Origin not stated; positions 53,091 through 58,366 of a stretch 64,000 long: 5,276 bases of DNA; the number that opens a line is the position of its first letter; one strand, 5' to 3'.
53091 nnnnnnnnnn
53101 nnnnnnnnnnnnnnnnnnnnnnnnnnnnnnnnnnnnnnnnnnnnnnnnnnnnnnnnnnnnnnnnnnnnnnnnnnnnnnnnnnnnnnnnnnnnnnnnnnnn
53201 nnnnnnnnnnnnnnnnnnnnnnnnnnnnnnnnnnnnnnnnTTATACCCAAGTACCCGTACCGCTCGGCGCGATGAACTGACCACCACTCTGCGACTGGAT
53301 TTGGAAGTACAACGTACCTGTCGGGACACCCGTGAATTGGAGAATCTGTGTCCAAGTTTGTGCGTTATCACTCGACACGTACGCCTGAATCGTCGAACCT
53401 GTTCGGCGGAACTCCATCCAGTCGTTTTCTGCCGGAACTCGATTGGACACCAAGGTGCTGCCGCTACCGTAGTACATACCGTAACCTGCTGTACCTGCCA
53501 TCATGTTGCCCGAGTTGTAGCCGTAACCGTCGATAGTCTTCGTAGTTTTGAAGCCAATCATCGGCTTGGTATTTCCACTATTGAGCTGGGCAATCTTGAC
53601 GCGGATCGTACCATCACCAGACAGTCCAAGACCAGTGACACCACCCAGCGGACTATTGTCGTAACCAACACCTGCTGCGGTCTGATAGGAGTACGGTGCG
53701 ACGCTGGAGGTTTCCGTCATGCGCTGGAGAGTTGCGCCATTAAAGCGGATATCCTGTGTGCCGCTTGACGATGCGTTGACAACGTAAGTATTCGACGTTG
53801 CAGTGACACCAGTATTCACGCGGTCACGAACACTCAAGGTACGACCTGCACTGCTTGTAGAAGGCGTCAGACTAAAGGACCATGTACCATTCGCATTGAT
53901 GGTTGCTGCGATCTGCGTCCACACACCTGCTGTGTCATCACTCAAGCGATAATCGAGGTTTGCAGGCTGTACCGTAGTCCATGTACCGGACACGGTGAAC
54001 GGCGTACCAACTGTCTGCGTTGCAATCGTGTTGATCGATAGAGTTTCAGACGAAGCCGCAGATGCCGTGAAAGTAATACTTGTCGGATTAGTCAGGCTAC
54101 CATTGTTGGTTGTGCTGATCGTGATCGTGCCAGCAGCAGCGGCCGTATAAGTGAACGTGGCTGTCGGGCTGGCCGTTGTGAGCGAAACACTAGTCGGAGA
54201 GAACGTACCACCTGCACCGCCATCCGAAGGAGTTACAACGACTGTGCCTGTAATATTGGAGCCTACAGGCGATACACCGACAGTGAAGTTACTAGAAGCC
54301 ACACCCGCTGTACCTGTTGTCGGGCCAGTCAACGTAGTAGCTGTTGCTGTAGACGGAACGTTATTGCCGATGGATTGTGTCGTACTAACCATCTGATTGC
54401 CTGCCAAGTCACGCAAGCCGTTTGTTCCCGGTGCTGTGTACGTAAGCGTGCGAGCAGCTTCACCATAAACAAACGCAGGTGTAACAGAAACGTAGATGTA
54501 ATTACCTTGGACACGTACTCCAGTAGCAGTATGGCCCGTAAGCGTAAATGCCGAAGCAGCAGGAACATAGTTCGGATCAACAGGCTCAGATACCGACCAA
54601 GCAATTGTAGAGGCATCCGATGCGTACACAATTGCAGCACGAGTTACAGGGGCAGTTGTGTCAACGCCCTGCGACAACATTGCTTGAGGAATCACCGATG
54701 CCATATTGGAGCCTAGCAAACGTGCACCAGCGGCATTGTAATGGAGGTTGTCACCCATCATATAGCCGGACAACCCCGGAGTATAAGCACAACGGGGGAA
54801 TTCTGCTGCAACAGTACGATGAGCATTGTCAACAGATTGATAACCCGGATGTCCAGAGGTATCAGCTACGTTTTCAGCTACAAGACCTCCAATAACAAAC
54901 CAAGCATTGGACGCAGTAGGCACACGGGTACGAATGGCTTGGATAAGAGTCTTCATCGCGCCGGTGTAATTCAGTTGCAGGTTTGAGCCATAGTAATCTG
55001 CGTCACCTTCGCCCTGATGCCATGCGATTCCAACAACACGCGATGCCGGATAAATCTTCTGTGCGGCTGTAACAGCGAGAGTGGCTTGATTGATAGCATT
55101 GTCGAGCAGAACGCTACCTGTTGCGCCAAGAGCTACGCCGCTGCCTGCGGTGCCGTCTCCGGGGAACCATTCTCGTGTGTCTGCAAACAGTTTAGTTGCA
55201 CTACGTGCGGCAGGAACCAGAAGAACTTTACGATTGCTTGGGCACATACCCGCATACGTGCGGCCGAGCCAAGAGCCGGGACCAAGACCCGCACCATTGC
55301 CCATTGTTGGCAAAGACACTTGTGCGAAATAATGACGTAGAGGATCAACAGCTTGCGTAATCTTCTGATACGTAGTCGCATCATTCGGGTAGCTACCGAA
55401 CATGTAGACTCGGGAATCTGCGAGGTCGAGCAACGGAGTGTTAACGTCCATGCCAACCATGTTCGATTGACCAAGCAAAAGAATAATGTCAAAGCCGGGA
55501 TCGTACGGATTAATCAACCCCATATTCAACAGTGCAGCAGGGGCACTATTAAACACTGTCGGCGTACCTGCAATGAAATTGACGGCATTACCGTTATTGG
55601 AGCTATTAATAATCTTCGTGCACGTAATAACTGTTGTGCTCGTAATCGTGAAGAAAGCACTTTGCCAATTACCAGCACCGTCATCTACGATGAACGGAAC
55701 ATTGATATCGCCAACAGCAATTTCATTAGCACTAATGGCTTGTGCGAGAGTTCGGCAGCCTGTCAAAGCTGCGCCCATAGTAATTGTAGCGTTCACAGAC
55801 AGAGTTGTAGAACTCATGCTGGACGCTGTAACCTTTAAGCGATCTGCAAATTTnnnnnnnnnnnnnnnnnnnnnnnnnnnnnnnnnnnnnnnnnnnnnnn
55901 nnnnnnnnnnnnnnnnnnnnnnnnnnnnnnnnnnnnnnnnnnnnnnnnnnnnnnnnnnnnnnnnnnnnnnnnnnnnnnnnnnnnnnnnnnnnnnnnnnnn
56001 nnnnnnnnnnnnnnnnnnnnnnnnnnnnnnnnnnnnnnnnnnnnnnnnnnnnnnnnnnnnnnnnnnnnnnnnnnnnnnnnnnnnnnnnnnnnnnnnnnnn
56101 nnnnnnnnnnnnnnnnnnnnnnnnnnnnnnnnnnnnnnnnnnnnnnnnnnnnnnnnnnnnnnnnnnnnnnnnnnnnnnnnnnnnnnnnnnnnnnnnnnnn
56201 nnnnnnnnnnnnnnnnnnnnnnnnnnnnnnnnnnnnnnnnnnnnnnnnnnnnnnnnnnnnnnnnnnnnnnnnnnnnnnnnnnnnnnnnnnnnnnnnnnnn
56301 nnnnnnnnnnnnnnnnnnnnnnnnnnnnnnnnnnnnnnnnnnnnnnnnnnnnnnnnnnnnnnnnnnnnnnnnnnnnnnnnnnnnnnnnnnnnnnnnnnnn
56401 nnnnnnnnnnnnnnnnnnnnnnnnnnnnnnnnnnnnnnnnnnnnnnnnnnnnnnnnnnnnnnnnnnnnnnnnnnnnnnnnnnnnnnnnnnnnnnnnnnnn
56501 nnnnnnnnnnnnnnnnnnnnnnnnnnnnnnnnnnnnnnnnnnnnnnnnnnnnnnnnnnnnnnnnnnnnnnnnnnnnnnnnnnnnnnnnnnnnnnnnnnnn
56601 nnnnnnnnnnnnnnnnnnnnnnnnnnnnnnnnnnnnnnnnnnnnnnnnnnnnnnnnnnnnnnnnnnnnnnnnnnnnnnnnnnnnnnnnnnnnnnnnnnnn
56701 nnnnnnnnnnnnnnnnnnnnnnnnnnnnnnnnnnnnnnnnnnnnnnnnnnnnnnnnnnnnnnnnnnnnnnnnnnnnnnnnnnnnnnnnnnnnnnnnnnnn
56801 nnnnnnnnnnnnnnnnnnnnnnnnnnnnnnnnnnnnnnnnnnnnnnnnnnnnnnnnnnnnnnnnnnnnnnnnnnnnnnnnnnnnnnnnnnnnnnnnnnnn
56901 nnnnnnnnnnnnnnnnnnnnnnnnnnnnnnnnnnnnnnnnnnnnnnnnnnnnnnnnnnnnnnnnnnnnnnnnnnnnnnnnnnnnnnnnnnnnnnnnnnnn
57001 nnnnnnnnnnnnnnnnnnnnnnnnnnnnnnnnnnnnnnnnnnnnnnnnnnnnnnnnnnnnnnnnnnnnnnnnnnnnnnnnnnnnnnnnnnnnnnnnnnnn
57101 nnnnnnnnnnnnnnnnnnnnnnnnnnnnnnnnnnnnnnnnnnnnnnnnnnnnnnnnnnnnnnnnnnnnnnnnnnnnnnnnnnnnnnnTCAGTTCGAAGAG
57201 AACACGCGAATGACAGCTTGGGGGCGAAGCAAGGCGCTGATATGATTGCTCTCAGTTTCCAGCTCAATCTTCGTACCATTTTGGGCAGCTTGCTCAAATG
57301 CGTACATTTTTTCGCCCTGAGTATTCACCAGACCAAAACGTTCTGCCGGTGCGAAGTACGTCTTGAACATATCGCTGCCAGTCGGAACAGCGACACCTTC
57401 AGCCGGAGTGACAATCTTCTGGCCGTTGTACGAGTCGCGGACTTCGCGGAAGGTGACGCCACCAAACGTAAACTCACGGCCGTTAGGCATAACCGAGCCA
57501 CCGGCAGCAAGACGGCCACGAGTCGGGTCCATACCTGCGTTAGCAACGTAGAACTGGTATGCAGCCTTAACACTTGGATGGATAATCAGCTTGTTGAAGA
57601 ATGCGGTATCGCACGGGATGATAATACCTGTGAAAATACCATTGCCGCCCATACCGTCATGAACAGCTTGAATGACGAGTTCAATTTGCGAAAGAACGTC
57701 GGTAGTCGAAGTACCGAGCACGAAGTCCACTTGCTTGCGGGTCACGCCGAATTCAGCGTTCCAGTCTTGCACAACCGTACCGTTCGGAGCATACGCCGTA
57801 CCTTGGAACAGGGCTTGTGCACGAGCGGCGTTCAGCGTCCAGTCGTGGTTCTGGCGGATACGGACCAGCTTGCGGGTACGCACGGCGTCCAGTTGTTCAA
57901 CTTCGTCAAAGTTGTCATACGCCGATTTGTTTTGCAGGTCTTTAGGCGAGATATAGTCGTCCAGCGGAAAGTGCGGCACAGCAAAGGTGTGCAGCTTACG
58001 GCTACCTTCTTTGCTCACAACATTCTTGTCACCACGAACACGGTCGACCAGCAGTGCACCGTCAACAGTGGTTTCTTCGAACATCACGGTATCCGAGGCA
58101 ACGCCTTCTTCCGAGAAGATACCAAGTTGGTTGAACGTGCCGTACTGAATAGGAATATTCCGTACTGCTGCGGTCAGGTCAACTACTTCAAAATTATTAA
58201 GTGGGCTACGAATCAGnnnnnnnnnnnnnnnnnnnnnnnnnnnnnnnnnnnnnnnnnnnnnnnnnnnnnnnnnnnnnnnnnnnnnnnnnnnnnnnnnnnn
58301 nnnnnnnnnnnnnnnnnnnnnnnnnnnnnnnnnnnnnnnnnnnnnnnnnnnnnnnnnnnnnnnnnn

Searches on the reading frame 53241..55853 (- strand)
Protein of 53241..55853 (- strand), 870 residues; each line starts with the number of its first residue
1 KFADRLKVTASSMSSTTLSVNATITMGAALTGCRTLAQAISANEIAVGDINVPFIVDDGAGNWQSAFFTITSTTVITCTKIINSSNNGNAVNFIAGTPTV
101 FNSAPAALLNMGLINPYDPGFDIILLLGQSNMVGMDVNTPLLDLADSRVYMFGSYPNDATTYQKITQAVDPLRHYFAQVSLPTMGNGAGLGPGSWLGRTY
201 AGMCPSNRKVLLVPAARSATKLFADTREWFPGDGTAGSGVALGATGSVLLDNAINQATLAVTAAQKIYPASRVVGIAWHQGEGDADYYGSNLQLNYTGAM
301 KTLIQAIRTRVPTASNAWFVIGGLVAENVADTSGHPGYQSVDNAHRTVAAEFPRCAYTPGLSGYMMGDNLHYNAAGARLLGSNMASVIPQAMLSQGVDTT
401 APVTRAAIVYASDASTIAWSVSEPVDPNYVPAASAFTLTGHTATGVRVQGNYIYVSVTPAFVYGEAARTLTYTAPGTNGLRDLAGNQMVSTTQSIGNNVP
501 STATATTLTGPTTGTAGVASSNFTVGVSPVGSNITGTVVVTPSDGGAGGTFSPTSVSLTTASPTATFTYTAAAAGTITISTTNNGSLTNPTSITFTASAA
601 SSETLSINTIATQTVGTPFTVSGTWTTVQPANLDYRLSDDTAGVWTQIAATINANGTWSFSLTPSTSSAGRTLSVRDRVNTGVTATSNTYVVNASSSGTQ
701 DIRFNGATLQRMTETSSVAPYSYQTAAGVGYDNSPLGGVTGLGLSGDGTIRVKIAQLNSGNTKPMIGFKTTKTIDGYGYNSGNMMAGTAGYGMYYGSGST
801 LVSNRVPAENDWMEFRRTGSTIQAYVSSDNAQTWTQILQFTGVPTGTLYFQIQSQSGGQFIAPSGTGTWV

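Call 12: search_protein_families(library=pfam, proteins=[window:53241-55853:-], max_evalue=0.001)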
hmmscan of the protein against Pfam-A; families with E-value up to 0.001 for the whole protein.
window:53241-55853:- (870 aa): 1 family
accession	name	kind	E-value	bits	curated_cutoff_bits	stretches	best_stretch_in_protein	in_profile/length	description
PF03629.24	SASA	-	7e-20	72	24.8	1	121-387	2-223/226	Carbohydrate esterase, sialic acid-specific acetylesterase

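Call 72: search_dna_similar(collection=phages, query=window:53241-55853:-, mode=protein, max_rows=12)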
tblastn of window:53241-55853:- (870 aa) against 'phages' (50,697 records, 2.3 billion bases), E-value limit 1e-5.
Records with a match: 6; places in all: 6; records where one place covers at least 80% of the query: 0.
Best place of each record, by identity: <60% 6.
By first word of the organism name: Arthrobacter 4; Glutamicibacter 1; Bacteriophage 1.
By host as written in the record: Arthrobacter globiformis B-2979 2; Arthrobacter globiformis NRRL B-2979 SEA 2; Glutamicibacter halophytocola 1; - 1.
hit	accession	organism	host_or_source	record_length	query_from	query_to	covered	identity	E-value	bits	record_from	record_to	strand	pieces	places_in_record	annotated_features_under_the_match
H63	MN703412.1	Arthrobacter phage Giantsbane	Arthrobacter globiformis B-2979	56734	118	449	38%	29.3%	9e-14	82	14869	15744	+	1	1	21: minor tail protein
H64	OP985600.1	Arthrobacter phage Bolt007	Arthrobacter globiformis B-2979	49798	120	390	31%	32.6%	3e-18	97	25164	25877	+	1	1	33: minor tail protein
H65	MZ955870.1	Glutamicibacter phage BIM BV-113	Glutamicibacter halophytocola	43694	123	391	31%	32.2%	2e-14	84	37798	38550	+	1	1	hypothetical protein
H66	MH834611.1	Arthrobacter phage Eileen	Arthrobacter globiformis NRRL B-2979 SEA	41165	114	417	35%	27.8%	2e-12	77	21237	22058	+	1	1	29: hypothetical protein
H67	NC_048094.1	Arthrobacter phage Eileen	Arthrobacter globiformis NRRL B-2979 SEA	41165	114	417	35%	27.8%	2e-12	77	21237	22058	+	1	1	29: tail protein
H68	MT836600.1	Bacteriophage sp.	human fecal samples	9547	119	393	32%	27.0%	9e-6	56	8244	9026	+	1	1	record has no annotation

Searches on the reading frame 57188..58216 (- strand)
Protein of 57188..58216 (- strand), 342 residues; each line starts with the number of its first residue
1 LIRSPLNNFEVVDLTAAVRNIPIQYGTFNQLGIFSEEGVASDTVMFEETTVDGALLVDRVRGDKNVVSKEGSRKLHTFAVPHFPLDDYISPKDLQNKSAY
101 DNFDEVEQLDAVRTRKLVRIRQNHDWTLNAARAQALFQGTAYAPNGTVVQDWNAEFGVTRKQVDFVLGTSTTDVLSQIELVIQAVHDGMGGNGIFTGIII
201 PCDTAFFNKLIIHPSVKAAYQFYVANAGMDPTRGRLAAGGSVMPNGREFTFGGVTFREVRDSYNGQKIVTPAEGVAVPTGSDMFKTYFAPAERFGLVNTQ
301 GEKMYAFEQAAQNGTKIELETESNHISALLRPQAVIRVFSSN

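Call 12: search_protein_families(library=pfam, proteins=[window:57188-58216:-], max_evalue=0.001)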
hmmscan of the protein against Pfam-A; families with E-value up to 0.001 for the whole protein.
window:57188-58216:- (342 aa): 1 family
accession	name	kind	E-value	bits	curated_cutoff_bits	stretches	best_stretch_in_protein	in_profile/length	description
PF03864.22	Phage_cap_E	-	9.6e-67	225.8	22.9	1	11-338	2-327/329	Phage major capsid protein E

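Call 20: search_dna_similar(collection=phages, query=window:57188-58216:-, mode=protein, max_rows=25)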
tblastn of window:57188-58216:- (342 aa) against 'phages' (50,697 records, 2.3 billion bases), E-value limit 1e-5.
Records with a match: 1244; places in all: 1245; records where one place covers at least 80% of the query: 1234.
Best place of each record, by identity: <60% 1244.
By first word of the organism name: Escherichia 338; Pseudomonas 245; Vibrio 124; Rheinheimera 115; Salmonella 96; Klebsiella 38; Erwinia 35; Shigella 25; Aeromonas 24; Acinetobacter 24; and 40 more.
By host as written in the record: - 152; Rheinheimera sp. BAL341 115; Escherichia coli 97; Pseudomonas aeruginosa 73; Escherichia coli K-12 MG1655 50; Pseudomonas aeruginosa PAO1 26; Campylobacter jejuni 21; Escherichia coli O157:H7 20; and 310 more.
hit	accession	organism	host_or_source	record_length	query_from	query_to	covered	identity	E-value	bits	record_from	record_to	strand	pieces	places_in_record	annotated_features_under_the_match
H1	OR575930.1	Pseudomonas phage vB_PseuGesM_254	Pseudomonas gessardii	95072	2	337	98%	44.5%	2e-81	275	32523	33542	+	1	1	major capsid protein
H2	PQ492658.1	Limnohabitans phage DC31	Limnohabitans sp. DCL3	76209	3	342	99%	43.7%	2e-86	290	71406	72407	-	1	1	major capsid protein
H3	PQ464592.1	Pseudomonas phage Boevelstad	Pseudomonas poae B04_10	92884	2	337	98%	43.4%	2e-77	264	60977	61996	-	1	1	major head protein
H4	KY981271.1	Curvibacter phage P26059A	Curvibacter sp. IMCC26059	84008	2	342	100%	41.8%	8e-76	259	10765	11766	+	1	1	major structural protein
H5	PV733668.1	Pseudomonas phage NCVTCBPA170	Pseudomonas aeruginosa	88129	2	337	98%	41.1%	5e-69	239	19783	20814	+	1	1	major head protein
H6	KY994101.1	Pseudomonas phage vB_PaeM_G1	Pseudomonas aeruginosa DLG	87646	2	337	98%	41.1%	5e-69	239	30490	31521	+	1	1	major capsid protein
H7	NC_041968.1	Pseudomonas phage vB_PaeM_G1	Pseudomonas aeruginosa DLG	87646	2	337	98%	41.1%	5e-69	239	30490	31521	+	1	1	major head protein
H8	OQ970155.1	Pseudomonas phage LSL4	Pseudomonas aeruginosa PAO1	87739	2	337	98%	41.1%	5e-69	239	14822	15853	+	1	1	major head protein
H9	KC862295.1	Pseudomonas phage CHA_P1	Pseudomonas aeruginosa CHA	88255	2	337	98%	41.1%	5e-69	239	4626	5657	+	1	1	putative major capsid protein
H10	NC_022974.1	Pseudomonas phage CHA_P1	Pseudomonas aeruginosa CHA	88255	2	337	98%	41.1%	5e-69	239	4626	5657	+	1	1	major head protein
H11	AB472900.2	Pseudomonas phage KPP10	-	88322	2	337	98%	41.1%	5e-69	239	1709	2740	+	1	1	major structural protein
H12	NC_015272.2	Pseudomonas phage KPP10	-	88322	2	337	98%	41.1%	5e-69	239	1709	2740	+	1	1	major head protein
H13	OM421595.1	Pseudomonas phage vB_PaeM_VL12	Pseudomonas aeruginosa ATCC27853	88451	2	337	98%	41.1%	5e-69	239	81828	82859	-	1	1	major capsid protein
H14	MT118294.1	Pseudomonas phage Epa16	Pseudomonas sp.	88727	2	337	98%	41.1%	5e-69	239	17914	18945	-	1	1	major capsid protein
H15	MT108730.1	Pseudomonas phage Epa24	Pseudomonas sp.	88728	2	337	98%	41.1%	5e-69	239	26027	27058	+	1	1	hypothetical protein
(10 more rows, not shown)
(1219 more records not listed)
